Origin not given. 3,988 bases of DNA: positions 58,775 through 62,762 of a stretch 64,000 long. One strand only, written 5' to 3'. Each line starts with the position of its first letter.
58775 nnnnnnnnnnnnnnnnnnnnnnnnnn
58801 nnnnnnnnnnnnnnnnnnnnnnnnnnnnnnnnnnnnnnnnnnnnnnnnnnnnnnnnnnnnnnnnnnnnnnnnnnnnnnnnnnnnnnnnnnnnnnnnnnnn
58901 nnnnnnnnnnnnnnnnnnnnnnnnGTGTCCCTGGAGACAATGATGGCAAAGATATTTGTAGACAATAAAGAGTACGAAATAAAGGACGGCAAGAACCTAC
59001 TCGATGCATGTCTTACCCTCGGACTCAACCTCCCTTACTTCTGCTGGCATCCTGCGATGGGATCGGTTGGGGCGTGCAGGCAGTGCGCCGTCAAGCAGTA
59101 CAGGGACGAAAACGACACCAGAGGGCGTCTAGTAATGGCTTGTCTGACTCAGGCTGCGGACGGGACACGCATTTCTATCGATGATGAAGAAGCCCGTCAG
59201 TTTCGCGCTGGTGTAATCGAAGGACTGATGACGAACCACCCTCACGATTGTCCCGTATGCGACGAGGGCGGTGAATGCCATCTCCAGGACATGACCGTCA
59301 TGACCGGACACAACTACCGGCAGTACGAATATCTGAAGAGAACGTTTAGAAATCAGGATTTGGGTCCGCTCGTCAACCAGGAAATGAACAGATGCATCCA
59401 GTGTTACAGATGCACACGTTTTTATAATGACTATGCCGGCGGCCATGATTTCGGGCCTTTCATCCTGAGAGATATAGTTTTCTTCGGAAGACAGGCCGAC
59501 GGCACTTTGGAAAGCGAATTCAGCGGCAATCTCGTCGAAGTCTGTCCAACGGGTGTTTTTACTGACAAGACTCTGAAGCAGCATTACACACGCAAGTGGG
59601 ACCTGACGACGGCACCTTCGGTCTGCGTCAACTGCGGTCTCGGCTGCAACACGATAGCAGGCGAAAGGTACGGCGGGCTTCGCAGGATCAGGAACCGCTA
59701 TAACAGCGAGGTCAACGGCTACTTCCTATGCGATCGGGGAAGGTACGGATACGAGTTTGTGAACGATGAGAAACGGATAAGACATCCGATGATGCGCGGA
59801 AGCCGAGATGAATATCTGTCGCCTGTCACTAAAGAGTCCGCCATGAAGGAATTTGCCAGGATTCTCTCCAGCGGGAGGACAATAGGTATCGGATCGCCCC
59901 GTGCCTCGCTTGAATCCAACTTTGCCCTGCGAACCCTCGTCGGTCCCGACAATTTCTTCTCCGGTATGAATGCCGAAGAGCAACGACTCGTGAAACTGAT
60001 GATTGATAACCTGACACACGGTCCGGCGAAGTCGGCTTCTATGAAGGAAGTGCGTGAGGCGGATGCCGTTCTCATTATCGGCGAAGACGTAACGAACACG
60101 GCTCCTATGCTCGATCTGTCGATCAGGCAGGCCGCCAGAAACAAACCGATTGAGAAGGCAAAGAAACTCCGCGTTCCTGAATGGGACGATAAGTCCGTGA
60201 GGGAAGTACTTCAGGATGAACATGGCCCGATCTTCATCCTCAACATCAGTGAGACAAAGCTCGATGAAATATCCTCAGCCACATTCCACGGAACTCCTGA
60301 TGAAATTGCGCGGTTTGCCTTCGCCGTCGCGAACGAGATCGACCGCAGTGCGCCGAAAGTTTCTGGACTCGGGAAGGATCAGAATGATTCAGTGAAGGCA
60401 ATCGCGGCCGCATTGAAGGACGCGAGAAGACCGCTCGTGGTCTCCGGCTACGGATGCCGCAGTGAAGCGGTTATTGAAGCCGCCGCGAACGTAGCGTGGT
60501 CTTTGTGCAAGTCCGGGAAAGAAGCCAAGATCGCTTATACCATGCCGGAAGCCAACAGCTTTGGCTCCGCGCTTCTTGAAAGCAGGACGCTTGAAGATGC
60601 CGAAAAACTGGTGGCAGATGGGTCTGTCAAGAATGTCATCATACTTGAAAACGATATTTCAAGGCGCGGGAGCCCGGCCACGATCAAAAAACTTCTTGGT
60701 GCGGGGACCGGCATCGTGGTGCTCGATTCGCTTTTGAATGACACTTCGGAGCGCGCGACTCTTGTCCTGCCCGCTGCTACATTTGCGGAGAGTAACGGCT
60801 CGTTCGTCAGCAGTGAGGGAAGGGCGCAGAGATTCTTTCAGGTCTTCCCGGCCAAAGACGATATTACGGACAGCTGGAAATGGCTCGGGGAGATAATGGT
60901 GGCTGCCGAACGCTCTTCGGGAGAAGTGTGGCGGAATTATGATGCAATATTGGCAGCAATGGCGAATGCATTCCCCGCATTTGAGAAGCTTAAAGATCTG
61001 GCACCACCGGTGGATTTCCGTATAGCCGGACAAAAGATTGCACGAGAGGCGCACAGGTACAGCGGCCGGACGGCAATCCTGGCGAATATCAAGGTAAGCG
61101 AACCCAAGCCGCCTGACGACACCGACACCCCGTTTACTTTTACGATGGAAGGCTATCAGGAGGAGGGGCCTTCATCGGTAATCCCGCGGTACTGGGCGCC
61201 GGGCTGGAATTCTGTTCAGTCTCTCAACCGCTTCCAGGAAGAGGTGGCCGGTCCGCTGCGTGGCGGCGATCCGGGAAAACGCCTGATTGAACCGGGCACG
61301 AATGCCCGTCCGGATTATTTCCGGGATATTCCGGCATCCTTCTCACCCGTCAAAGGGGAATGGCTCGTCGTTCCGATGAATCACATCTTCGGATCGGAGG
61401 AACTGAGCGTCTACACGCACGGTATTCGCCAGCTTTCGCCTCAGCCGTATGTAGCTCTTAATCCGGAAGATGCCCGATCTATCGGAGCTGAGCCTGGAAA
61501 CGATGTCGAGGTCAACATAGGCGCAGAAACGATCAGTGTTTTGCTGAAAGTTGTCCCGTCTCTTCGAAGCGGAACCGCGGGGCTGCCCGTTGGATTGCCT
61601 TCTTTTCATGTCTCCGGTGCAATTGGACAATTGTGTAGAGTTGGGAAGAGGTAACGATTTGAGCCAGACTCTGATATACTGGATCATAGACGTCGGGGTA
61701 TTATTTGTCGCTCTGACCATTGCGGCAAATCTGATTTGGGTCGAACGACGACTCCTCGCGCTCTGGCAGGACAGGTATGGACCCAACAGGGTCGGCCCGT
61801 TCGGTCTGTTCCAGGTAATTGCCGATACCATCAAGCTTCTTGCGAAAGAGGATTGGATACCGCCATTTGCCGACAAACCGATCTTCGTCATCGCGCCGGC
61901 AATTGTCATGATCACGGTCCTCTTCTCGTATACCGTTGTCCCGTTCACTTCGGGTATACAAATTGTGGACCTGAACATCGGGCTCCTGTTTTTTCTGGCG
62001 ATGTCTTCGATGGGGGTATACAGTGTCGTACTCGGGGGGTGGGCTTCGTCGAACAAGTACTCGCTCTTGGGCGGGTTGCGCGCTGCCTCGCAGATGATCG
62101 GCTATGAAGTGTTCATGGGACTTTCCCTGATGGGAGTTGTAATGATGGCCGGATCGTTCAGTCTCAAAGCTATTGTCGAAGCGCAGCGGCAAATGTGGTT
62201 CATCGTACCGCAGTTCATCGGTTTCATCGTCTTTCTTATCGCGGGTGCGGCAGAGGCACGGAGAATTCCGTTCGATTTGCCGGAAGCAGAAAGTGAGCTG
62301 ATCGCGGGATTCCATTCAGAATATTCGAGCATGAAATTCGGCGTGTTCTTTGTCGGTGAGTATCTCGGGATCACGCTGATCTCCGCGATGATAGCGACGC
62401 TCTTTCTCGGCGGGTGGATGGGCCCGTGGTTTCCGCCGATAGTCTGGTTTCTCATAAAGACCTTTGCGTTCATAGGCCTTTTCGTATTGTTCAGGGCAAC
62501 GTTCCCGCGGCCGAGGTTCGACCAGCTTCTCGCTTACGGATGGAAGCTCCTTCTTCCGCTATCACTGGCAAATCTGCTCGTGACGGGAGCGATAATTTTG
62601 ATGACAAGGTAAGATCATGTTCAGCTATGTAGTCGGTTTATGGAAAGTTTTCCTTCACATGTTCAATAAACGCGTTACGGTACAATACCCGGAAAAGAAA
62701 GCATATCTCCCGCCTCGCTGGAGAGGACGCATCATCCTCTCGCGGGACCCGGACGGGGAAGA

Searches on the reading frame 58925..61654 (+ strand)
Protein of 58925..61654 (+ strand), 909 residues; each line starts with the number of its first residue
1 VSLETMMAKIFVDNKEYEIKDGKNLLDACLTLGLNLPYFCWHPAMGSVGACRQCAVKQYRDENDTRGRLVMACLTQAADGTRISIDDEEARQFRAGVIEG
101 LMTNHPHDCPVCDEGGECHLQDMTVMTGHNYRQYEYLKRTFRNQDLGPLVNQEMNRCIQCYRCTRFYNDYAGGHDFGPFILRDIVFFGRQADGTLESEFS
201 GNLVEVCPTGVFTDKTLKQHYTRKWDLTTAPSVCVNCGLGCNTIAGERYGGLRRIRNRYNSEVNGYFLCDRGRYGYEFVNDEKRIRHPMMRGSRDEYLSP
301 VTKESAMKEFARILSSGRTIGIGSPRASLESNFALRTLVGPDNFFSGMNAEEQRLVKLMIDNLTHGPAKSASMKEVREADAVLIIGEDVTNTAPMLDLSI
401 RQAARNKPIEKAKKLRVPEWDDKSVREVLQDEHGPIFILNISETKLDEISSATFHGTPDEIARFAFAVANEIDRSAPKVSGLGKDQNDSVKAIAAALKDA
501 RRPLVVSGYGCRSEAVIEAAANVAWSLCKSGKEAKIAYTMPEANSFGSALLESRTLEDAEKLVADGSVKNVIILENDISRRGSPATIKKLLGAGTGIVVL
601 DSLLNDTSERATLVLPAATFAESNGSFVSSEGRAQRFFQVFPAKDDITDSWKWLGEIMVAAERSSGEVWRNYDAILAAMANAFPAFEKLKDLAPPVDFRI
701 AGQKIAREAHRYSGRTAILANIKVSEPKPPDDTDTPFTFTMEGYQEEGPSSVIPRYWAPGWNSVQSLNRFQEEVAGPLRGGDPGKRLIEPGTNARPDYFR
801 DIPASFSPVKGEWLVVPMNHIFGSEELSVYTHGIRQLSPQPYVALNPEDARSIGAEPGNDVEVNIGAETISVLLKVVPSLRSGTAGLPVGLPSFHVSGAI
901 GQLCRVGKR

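Call 65: search_protein_families(library=pfam, proteins=[window:58925-61654:+], max_evalue=0.0001)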
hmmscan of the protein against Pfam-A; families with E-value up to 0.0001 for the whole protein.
window:58925-61654:+ (909 aa): 6 families
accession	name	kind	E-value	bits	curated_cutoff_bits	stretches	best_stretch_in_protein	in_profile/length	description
PF22117.2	Fer4_Nqo3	-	6.8e-24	84.3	27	1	147-213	1-67/67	NADH-quinone oxidoreductase subunit 3, ferredoxin-like domain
PF00384.28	Molybdopterin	-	4.5e-19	69.1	24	2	490-657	171-350/353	Molybdopterin oxidoreductase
PF10588.14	NADH-G_4Fe-4S_3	-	4e-14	52.3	27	1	94-130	1-37/40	NADH-ubiquinone oxidoreductase-G iron-sulfur binding region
PF13510.11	Fer2_4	-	4e-11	43.3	22.8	1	9-85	5-79/82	2Fe-2S iron-sulfur cluster binding domain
PF04879.21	Molybdop_Fe4S4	-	1.5e-10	41.3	22.7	1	228-281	2-55/55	Molybdopterin oxidoreductase Fe4S4 domain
PF00111.32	Fer2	-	2.4e-07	31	21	1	14-77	5-76/77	2Fe-2S iron-sulfur cluster binding domain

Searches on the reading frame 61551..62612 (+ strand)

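Call 65: search_protein_families(library=pfam, proteins=[window:61551-62612:+], max_evalue=0.0001)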
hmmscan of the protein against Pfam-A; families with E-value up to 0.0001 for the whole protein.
window:61551-62612:+ (353 aa): 1 family
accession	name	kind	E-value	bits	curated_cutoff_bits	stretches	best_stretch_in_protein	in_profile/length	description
PF00146.26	NADHdh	-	1.4e-119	399.4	27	1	50-345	6-297/298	NADH dehydrogenase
